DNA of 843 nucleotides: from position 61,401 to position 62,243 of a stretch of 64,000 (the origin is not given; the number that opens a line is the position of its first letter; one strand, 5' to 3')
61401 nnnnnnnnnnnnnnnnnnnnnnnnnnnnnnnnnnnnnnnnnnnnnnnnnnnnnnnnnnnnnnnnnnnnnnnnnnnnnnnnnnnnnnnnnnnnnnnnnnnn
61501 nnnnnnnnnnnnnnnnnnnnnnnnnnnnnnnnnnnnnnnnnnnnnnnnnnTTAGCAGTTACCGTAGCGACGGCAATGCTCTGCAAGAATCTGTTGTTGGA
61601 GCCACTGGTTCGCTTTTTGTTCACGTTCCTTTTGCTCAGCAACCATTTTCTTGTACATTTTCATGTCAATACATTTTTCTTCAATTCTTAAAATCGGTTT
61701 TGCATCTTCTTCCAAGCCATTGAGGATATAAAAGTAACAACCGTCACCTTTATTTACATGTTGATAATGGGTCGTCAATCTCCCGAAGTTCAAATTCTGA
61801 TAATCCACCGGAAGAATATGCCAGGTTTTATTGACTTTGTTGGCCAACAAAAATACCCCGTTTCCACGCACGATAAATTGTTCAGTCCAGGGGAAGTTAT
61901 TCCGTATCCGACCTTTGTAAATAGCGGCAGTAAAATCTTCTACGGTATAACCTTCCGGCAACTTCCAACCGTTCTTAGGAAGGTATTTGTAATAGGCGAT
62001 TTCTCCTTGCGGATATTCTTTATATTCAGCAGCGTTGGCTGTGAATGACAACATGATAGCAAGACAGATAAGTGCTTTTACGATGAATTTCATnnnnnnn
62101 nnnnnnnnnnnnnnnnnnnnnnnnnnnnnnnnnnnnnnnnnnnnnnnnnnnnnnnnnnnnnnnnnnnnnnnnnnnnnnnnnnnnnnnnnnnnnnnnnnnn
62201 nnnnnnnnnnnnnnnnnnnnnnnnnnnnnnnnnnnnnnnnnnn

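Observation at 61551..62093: Signal-peptide protein of unknown family with a strong ribosome-binding site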

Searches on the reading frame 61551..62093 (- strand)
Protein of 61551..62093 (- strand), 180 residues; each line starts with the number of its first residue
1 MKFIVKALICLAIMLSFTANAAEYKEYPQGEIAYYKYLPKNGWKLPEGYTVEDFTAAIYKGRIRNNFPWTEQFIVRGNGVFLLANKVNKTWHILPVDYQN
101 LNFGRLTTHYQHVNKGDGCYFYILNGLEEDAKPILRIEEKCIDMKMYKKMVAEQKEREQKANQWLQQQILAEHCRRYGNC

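Call 5: search_protein_families(proteins=[window:61554-62093:-], library=ncbifam, max_evalue=1)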
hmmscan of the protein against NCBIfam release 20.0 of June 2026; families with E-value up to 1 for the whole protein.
window:61554-62093:- (180 aa): 3 families
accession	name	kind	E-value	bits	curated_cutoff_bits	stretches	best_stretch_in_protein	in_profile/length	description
NF052474.1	pept_arginase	exception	0.031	13.7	350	1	108-149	199-240/287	peptide arginase, FlmR/OhkR family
NF000992.0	PRK00104.1-1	equivalog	0.094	12.2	417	1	135-164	94-123/247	segregation/condensation protein A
NF009948.0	PRK13412.1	equivalog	0.15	9.7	721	1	88-171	509-591/974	bifunctional fucokinase/fucose-1-phosphate guanylyltransferase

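Call 8: profile_search(protein=window:61551-62093:-)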
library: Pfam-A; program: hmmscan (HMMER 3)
A. the first sequence (180 residues): domains with independent E <= 10: 1; with E <= 0.001: 0
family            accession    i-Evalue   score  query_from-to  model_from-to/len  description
Campylo_MOMP      PF05538.17       0.19    11.1      48-88        117-159/421  Campylobacter major outer membrane protein

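Call 9: find_homologous_proteins(query=window:61554-62093:-, max_evalue=0.001)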
Query window:61554-62093:- (180 aa): 5 proteins with E <= 0.001 among 17 candidates.
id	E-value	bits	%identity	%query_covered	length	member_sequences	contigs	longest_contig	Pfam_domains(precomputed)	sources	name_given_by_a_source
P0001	1.0e-119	415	99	100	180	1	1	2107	-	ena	-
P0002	3.5e-109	380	88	100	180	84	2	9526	-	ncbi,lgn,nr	ncbi:TPA: hypothetical protein KZS56_004896 [Escherichia coli]|nr:hypothetical protein [Escherichia 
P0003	3.6e-38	149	81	49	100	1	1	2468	-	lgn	-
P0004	4.0e-36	142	58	63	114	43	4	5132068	-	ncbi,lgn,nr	ncbi:TPA: hypothetical protein ACUKGQ_004656 [Escherichia coli]|nr:hypothetical protein [Escherichia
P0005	1.2e-31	128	71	49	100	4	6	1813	-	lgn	-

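Call 14: search_protein_families(proteins=[window:61554-62093:-], library=padloc, max_evalue=1)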
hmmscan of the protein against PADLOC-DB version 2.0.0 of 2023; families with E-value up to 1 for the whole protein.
window:61554-62093:- (180 aa): 0 families

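Call 15: search_protein_families(proteins=[window:61554-62093:-], library=phrogs, max_evalue=1)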
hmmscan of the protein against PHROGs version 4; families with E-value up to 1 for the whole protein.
window:61554-62093:- (180 aa): 0 families

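Call 17: search_protein_representatives(protein=window:61554-62093:-)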
Query: 180 residues. Proteins with E-value up to 0.001 (for the whole library): 25; up to 1e-10: 10; up to 1e-30: 1. The best 25 are listed.
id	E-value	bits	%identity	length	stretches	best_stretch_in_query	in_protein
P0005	3.8e-32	127.6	72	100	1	1-85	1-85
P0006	4.5e-21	91.5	66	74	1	114-180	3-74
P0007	7.1e-20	87.6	38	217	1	10-178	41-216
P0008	9.5e-19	84.0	33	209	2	10-126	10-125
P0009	7.1e-18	81.1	76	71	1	131-180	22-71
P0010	9.1e-17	77.5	35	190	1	7-180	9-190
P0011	4.3e-15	72.0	32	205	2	51-154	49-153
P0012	2.9e-14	69.3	57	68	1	1-68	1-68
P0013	7.3e-13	64.8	34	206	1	35-180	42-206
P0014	5.7e-11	58.6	56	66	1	83-127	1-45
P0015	2.6e-09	53.2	31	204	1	31-180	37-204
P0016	3.4e-09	52.8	33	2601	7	113-150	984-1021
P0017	3.9e-09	52.6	51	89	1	1-63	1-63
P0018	5.3e-09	52.2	51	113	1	1-63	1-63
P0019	1.0e-08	51.3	50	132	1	1-64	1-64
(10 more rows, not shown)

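Call 20: find_homologous_proteins(query=A2, max_evalue=0.001)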
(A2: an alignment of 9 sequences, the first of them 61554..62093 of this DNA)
Query A2 (9 sequences) (180 aa, profile of the alignment): 107 proteins with E <= 0.001 among 1935 candidates.
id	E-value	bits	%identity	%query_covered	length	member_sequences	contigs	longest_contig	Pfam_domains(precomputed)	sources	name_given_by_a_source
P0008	1.7e-82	294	28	100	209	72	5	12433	-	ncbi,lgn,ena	-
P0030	1.5e-79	284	26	100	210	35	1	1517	-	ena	-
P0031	4.1e-79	283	28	98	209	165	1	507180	-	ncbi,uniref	ncbi:hypothetical protein ACJTMZ_08660 [Enterobacter sp. DN]|uniref:hypothetical protein n=1 Tax=Ent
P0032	2.1e-77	277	30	96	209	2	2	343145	-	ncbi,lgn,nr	ncbi:TPA: hypothetical protein I4G64_02330 [Enterobacter cloacae]|nr:hypothetical protein [Enterobac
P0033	3.1e-77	277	28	84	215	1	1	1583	-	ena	-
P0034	5.8e-77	276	28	100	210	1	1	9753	-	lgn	-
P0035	7.8e-77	275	27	98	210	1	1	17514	-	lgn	-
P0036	2.4e-76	274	27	98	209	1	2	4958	-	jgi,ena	-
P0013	3.1e-76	273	28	100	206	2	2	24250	-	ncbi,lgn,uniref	ncbi:hypothetical protein [Aeromonas caviae]|uniref:hypothetical protein n=1 Tax=Aeromonas caviae Ta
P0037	3.5e-76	273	29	96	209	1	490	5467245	-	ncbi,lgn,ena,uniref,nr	ncbi:TPA: hypothetical protein ACJ2PE_001936 [Klebsiella pneumoniae]|uniref:Uncharacterized protein 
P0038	3.7e-76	273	27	100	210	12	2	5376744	-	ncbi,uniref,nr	ncbi:Uncharacterised protein [Serratia quinivorans]|uniref:hypothetical protein n=1 Tax=Serratia qui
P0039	6.9e-76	272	28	98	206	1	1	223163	-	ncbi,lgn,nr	ncbi:TPA: hypothetical protein QIM56_002979 [Morganella morganii subsp. morganii]|nr:hypothetical pr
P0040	7.5e-76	272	27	100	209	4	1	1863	-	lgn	-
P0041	7.7e-76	272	28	96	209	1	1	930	-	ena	-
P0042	8.1e-76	272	27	98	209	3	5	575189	-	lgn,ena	-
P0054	5.0e-75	269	25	100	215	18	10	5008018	-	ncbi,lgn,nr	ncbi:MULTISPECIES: hypothetical protein [Yersinia pseudotuberculosis complex]|nr:hypothetical protei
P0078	3.5e-69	250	28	78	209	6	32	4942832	-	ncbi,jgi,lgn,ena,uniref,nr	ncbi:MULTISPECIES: hypothetical protein [Aeromonas]|uniref:Uncharacterized protein n=1 Tax=Aeromonas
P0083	3.2e-67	244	33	98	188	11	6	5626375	-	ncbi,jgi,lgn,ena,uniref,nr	ncbi:hypothetical protein [Raoultella ornithinolytica]|uniref:hypothetical protein n=1 Tax=Raoultell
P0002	3.3e-67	244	88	100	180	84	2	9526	-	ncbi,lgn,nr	ncbi:TPA: hypothetical protein KZS56_004896 [Escherichia coli]|nr:hypothetical protein [Escherichia 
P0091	1.6e-64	235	32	97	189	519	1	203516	-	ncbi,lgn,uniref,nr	ncbi:hypothetical protein [Pseudescherichia sp.]|uniref:hypothetical protein n=1 Tax=Pseudescherichi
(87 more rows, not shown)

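Call 21: search_solved_structures(query=A2, max_evalue=10)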
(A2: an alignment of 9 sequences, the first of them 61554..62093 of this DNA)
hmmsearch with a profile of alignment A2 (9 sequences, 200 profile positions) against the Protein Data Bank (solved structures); distinct sequences matched with E-value up to 10: 1.
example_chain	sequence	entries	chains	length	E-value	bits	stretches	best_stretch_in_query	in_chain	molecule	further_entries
9jwk_A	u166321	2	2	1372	0.24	14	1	81-133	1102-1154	CRISPR-associated endonuclease Cas9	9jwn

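Call 24: find_encoding_contigs(protein=P0037, flank=8000, max_places=3)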
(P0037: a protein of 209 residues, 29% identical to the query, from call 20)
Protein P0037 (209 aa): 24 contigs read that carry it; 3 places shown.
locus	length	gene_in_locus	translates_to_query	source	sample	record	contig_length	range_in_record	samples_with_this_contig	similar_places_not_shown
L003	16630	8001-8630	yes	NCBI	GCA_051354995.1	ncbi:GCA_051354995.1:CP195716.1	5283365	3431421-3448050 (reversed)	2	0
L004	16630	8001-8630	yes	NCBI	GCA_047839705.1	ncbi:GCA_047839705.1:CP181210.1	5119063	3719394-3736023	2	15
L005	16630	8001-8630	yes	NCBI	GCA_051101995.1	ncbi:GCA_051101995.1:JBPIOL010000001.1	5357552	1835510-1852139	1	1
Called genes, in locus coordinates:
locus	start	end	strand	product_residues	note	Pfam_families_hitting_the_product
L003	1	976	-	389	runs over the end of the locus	PF01420:Methylase_S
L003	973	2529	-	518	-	PF12161:HsdM_N, PF02384:N6_Mtase, PF07669:Eco57I (weak)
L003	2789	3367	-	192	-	PF23343:REP_ORF2-G2P (weak)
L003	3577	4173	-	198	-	-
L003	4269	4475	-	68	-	PF05930:Phage_AlpA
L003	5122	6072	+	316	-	-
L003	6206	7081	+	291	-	PF01926:MMR_HSR1, PF00350:Dynamin_N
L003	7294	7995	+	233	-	PF13280:WYL (faint)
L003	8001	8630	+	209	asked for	-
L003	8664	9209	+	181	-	PF18673:IrmA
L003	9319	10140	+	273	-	PF06067:DUF932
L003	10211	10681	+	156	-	PF04002:RadC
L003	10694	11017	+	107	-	PF06154:CbeA_antitoxin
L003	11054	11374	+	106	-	PF06755:CbtA_toxin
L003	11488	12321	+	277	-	PF13708:DUF4942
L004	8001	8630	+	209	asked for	-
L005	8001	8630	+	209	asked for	-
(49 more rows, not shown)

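Call 25: find_encoding_contigs(protein=P0054, flank=8000, max_places=3)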
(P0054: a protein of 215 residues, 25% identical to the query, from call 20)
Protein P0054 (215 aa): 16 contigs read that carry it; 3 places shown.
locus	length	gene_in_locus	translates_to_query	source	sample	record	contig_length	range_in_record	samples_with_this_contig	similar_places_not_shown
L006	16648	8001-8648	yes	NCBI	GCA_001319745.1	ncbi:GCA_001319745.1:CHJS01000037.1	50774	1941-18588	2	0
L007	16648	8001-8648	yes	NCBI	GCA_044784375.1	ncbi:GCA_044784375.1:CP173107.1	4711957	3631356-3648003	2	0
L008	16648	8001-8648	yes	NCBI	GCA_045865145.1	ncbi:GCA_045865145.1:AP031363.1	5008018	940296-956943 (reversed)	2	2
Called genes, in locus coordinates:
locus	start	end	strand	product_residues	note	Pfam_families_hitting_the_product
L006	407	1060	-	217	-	PF11726:YagK_YfjJ_C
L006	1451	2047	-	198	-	-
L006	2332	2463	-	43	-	-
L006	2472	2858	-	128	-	-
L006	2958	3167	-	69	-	PF05930:Phage_AlpA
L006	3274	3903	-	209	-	PF11726:YagK_YfjJ_C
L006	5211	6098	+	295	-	-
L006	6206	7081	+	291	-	PF00350:Dynamin_N (weak), PF01926:MMR_HSR1, PF00350:Dynamin_N (weak)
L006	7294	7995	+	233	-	PF13280:WYL (weak)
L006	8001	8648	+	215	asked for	-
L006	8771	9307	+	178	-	PF14237:GYF_2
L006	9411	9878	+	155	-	PF27224:YfjT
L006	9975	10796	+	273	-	PF06067:DUF932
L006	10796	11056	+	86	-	-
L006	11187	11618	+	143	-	PF03230:Antirestrict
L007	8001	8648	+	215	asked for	-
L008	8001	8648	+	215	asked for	-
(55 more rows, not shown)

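Call 26: profile_search(alignment_id=A2)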
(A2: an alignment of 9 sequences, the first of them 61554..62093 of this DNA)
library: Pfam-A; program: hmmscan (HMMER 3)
A. the first sequence (180 residues): domains with independent E <= 10: 1; with E <= 0.001: 0
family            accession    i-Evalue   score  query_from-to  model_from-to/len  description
Campylo_MOMP      PF05538.17       0.19    11.1      48-88        117-159/421  Campylobacter major outer membrane protein
B. every sequence of the alignment scanned on its own (9 sequences): families by number of members that match
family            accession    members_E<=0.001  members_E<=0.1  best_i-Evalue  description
Arcadin_1         PF18653.6                  0               1        1.9e-03  Arcadin 1
DUF5398           PF17376.7                  0               1        2.6e-02  Family of unknown function (DUF5398)

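Call 28: find_encoding_contigs(protein=P0083, flank=8000, max_places=3)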
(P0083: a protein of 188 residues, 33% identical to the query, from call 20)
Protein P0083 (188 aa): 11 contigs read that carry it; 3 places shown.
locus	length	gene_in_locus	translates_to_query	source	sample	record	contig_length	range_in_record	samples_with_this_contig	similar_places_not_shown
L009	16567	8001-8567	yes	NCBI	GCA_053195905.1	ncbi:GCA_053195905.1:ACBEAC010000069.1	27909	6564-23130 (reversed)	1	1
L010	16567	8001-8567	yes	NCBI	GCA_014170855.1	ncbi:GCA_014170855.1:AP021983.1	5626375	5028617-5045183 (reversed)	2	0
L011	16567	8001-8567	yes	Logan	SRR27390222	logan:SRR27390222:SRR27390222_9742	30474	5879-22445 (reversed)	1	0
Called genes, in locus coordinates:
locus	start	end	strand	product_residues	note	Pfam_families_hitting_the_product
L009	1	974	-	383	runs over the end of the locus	PF01420:Methylase_S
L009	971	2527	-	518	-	PF12161:HsdM_N, PF02384:N6_Mtase, PF07669:Eco57I (weak)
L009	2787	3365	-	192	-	PF23343:REP_ORF2-G2P (weak)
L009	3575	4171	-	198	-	-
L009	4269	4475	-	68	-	PF05930:Phage_AlpA (weak), PF12728:HTH_17 (weak)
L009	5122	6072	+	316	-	-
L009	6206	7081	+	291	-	PF00350:Dynamin_N (weak), PF01926:MMR_HSR1, PF00350:Dynamin_N (weak)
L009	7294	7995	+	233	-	PF13280:WYL (faint)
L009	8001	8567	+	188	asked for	-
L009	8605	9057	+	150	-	PF20494:YfjS_YafY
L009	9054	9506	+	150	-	PF18673:IrmA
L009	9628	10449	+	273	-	PF06067:DUF932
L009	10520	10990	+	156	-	PF04002:RadC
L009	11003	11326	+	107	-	PF06154:CbeA_antitoxin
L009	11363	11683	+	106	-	PF06755:CbtA_toxin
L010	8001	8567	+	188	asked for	-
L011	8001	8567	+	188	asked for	-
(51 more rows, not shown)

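Call 29: find_encoding_contigs(protein=P0078, flank=8000, max_places=3)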
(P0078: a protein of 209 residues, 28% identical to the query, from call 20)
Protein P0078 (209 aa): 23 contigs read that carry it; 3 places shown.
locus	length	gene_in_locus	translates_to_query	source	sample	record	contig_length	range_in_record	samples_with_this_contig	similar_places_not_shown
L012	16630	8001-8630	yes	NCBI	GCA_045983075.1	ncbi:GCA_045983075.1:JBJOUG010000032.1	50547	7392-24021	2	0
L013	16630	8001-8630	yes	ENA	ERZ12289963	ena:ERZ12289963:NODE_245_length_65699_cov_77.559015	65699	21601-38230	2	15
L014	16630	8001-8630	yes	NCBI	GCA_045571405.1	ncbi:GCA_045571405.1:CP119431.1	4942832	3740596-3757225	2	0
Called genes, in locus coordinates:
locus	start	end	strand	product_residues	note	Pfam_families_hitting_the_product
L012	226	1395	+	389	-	PF01817:CM_2, PF00800:PDT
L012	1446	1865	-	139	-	-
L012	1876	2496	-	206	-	PF17680:FlgO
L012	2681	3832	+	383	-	PF16548:FlgT_N, PF16539:FlgT_M, PF16538:FlgT_C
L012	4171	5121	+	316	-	PF06067:DUF932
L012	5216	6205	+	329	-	PF09588:YqaJ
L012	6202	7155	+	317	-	PF18897:Gp3-like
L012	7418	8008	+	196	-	PF00239:Resolvase, PF02796:HTH_7, PF13384:HTH_23 (weak)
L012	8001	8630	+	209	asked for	-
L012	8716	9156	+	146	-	-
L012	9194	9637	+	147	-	PF18673:IrmA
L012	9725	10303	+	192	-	PF04970:LRAT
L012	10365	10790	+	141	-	PF10980:DUF2787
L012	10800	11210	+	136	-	-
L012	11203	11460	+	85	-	-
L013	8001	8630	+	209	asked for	-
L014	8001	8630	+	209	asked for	-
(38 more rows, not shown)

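Call 33: search_solved_structures(query=A3, max_evalue=10)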
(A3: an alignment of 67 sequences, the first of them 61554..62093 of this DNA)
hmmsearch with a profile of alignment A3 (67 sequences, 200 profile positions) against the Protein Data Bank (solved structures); distinct sequences matched with E-value up to 10: 47.
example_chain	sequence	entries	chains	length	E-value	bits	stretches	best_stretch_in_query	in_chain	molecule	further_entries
9c3q_A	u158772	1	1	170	0.39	13.5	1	86-140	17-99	Isoform 2B of GTPase KRas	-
9i5t_Q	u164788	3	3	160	0.4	13.5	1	100-155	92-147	Large ribosomal subunit protein bL17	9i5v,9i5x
9c3r_A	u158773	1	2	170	0.63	12.8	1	86-140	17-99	Isoform 2B of GTPase KRas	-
9c3z_A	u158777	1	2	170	0.68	12.7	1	87-143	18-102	Isoform 2B of GTPase KRas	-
6o36_A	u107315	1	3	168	0.79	12.5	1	86-140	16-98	GTPase KRas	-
6o46_A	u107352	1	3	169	0.81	12.5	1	86-140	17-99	GTPase KRas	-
6mta_A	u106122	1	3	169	0.82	12.5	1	86-140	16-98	GTPase KRas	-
9c3n_A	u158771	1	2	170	0.83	12.4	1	86-140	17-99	Isoform 2B of GTPase KRas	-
9c3m_A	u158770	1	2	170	0.86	12.4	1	86-140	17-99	Isoform 2B of GTPase KRas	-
9jwk_A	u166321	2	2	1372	0.86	12.4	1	80-140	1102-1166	CRISPR-associated endonuclease Cas9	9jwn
9c3v_A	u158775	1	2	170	0.98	12.2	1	89-144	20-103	Isoform 2B of GTPase KRas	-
9mf0_A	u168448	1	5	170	0.98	12.2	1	86-140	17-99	Isoform 2B of GTPase KRas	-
6asa_A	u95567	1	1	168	0.99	12.2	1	86-140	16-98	GTPase KRas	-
9y0g_A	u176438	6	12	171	1.1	12.1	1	86-140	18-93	GTPase NRas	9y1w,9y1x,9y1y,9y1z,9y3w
9c41_A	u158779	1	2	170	1.1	12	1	86-140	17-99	Isoform 2B of GTPase KRas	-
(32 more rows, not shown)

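Call 35: find_encoding_contigs(protein=P0007, flank=8000, max_places=3)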
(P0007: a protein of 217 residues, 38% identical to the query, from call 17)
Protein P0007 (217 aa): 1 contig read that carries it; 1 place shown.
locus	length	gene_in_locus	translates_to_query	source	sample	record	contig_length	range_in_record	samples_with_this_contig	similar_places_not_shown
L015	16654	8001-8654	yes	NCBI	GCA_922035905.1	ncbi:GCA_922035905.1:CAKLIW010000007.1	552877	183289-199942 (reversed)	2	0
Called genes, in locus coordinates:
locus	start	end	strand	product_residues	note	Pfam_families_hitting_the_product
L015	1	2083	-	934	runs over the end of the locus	PF20464:MmeI_N, PF20465:MmeI_hel, PF20473:MmeI_Mtase, PF20466:MmeI_TRD, PF20467:MmeI_C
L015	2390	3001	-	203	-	PF11726:YagK_YfjJ_C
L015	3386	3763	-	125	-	PF25165:DUF7828, PF11682:Zn_ribbon_11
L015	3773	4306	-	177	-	-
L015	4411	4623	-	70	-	PF05930:Phage_AlpA (weak), PF12728:HTH_17 (faint)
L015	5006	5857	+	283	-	-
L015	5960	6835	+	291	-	PF00009:GTP_EFTU (faint), PF00350:Dynamin_N (faint), PF01926:MMR_HSR1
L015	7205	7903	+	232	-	PF00392:GntR (faint), PF08220:HTH_DeoR (weak), PF08279:HTH_11 (faint)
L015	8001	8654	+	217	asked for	-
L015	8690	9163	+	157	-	PF27224:YfjT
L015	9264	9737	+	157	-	PF04002:RadC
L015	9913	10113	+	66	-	PF06154:CbeA_antitoxin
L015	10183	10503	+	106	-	PF06755:CbtA_toxin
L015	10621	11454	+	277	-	PF13708:DUF4942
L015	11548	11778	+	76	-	-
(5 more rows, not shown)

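Call 36: find_encoding_contigs(protein=P0010, flank=8000, max_places=3)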
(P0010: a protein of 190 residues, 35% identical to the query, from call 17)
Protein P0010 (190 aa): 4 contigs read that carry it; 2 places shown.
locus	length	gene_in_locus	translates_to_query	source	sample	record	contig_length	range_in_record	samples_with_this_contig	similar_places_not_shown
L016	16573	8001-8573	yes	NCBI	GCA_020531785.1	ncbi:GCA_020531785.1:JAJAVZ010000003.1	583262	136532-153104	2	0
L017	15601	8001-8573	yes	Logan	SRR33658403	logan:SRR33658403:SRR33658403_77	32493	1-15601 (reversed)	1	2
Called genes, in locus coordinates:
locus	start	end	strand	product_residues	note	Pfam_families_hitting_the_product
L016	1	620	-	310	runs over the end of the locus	-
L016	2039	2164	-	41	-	PF25165:DUF7828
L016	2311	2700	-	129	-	PF25165:DUF7828, PF11682:Zn_ribbon_11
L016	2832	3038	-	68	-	PF05930:Phage_AlpA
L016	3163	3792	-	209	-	PF11726:YagK_YfjJ_C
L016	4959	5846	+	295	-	-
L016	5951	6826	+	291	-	PF03193:RsgA_GTPase (weak), PF00350:Dynamin_N (faint), PF01926:MMR_HSR1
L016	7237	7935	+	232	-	-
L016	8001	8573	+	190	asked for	-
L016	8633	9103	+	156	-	PF27224:YfjT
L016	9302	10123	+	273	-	PF06067:DUF932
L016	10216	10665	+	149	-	PF04002:RadC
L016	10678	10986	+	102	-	PF06755:CbtA_toxin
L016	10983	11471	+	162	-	-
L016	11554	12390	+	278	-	PF13708:DUF4942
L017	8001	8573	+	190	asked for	-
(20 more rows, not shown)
